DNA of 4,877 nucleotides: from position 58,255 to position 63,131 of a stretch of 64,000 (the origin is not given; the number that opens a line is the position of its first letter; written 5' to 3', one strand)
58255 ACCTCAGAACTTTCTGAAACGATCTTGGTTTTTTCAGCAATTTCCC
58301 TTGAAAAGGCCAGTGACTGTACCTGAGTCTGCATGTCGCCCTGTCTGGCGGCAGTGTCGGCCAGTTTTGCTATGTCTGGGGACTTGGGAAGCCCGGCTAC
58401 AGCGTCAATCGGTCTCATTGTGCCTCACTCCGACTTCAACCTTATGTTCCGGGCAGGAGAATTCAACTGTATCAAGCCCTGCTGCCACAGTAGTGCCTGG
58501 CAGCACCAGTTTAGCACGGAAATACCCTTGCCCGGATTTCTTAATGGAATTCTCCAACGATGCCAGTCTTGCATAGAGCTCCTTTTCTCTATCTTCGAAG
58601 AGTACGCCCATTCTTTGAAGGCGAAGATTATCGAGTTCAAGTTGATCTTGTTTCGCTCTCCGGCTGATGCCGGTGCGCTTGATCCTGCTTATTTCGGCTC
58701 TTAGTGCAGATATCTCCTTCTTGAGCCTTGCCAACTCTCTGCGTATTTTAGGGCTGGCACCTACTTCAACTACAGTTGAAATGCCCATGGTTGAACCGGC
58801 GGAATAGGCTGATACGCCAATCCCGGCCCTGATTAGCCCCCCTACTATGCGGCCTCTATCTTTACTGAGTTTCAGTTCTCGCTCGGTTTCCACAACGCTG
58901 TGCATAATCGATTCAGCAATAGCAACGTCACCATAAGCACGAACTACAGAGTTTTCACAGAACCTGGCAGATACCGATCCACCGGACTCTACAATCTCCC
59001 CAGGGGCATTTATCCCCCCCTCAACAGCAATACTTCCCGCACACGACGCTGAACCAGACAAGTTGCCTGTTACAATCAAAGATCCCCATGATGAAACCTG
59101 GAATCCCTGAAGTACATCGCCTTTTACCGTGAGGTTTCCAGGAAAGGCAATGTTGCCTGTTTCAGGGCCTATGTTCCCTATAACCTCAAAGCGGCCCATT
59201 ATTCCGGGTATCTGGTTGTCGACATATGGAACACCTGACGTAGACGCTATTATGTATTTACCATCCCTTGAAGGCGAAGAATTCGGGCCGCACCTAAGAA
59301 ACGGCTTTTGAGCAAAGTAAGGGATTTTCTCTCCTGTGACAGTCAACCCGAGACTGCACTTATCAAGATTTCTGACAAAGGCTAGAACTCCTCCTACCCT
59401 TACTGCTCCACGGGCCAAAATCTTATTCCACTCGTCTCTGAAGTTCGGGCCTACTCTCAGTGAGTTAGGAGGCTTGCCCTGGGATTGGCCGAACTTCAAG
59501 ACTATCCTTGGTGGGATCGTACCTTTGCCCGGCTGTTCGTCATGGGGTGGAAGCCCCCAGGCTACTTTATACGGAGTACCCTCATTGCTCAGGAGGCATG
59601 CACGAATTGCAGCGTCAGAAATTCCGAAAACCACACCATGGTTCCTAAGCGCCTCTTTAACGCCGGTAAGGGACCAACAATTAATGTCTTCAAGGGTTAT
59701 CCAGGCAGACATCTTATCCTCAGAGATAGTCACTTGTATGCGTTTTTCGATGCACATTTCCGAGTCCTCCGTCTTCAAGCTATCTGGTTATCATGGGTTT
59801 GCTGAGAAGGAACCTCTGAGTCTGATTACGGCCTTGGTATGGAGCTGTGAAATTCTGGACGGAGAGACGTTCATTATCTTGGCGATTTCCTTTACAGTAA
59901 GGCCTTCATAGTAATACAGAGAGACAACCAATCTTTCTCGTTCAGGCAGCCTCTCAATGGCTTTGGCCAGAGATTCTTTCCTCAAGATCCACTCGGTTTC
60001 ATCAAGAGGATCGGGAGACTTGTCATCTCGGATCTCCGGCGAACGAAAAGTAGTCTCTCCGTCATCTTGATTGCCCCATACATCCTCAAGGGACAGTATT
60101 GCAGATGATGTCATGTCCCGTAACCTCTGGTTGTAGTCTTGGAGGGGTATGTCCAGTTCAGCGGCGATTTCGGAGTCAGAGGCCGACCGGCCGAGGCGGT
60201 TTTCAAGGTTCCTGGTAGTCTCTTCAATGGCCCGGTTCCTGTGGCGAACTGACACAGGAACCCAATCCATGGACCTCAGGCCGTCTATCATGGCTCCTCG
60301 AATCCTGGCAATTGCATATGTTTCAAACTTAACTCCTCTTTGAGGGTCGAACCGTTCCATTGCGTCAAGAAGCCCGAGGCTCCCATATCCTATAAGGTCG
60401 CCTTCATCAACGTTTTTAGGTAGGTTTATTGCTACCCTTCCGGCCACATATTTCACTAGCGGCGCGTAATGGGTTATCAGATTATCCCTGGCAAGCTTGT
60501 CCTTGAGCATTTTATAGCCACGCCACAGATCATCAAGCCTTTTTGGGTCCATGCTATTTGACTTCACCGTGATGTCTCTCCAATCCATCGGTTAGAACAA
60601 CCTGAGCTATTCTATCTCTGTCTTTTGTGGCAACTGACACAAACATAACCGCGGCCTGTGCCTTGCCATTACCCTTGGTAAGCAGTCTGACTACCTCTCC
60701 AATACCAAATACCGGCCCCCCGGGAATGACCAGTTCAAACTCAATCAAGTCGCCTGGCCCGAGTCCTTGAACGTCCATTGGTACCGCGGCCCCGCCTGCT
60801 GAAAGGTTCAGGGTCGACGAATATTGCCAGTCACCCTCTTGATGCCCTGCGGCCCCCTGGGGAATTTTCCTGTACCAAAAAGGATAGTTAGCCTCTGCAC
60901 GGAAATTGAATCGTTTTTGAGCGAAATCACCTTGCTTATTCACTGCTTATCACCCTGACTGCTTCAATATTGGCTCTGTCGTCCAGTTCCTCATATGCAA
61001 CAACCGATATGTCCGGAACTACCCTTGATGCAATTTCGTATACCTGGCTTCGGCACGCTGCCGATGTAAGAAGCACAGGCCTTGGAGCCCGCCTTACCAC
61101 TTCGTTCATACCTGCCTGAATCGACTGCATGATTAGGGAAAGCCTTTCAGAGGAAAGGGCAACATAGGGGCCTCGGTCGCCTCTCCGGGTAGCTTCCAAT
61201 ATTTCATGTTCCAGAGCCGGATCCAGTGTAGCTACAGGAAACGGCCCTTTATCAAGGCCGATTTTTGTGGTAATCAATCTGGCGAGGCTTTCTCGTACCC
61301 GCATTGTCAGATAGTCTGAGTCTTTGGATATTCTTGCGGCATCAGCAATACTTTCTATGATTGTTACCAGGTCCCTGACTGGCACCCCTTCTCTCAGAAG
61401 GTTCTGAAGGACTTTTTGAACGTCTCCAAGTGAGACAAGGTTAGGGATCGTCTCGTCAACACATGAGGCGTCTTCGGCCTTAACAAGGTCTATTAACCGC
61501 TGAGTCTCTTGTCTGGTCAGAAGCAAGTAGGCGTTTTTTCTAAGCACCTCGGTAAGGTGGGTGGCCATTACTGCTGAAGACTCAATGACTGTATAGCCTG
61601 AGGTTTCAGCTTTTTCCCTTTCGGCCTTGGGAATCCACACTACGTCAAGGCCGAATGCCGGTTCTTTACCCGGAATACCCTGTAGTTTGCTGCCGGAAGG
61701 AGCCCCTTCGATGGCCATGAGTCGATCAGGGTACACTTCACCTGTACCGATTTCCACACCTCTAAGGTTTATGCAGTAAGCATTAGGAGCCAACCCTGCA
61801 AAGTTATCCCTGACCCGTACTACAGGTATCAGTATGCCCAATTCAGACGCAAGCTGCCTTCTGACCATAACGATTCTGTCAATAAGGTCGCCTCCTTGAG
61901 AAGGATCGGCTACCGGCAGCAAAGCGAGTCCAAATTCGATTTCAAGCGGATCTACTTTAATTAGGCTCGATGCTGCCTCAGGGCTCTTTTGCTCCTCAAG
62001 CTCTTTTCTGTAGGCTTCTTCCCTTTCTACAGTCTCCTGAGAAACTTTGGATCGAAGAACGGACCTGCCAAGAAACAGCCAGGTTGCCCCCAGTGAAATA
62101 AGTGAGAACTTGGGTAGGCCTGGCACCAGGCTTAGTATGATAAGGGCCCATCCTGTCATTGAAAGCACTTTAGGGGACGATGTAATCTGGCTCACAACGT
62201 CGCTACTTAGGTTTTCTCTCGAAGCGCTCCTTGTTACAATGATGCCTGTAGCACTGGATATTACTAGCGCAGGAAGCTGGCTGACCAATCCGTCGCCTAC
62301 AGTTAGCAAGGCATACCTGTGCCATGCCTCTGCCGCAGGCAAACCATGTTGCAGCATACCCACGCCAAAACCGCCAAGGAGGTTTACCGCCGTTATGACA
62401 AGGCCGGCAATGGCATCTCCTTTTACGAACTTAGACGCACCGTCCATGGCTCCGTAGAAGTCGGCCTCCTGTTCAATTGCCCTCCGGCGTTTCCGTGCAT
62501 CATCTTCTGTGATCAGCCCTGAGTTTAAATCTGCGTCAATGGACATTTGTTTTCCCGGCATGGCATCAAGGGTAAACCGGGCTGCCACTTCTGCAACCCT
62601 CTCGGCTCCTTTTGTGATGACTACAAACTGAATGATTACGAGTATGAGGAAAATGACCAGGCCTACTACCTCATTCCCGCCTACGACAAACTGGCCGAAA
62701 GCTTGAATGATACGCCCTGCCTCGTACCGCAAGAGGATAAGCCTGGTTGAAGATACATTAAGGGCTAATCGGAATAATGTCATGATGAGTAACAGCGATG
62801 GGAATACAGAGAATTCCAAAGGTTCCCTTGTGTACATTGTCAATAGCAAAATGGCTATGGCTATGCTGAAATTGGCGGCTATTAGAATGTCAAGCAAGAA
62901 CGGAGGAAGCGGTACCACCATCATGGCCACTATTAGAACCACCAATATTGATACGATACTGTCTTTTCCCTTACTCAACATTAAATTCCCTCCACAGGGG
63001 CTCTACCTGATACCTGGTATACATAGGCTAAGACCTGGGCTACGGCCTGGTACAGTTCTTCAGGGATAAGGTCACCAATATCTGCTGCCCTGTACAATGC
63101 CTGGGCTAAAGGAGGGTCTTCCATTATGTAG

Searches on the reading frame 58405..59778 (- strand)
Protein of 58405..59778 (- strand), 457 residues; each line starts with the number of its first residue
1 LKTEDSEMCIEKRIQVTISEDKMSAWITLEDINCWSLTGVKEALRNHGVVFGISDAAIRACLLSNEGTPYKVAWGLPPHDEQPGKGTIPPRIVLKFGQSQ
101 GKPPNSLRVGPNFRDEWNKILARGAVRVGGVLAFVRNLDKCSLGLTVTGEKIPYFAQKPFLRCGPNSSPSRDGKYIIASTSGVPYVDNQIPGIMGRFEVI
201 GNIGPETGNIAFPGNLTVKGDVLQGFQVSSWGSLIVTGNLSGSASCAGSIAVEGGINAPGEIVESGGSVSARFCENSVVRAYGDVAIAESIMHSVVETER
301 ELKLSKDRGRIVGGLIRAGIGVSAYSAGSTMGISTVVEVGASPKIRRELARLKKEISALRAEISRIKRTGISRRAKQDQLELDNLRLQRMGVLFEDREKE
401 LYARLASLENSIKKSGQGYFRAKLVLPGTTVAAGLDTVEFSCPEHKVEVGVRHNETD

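Call 29: search_protein_families(library=pfam, proteins=[window:58405-59778:-], max_evalue=0.00001)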
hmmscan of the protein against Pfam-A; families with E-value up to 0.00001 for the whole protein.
window:58405-59778:- (457 aa): 2 families
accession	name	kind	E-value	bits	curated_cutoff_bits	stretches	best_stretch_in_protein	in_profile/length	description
PF03961.19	FapA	-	4.6e-44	151.5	31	1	197-443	3-259/272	Flagellar Assembly Protein A beta solenoid domain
PF20250.3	FapA_N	-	1.9e-15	57.1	27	1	14-188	1-177/178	Flagellar Assembly Protein A N-terminal region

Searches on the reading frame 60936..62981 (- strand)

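Call 29: search_protein_families(library=pfam, proteins=[window:60936-62981:-], max_evalue=0.00001)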
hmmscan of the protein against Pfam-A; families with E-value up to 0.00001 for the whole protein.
window:60936-62981:- (681 aa): 1 family
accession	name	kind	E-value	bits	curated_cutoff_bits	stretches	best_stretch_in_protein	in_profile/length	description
PF00771.25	FHIPEP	-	1.9e-258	859.8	29.1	1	17-669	1-655/657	FHIPEP family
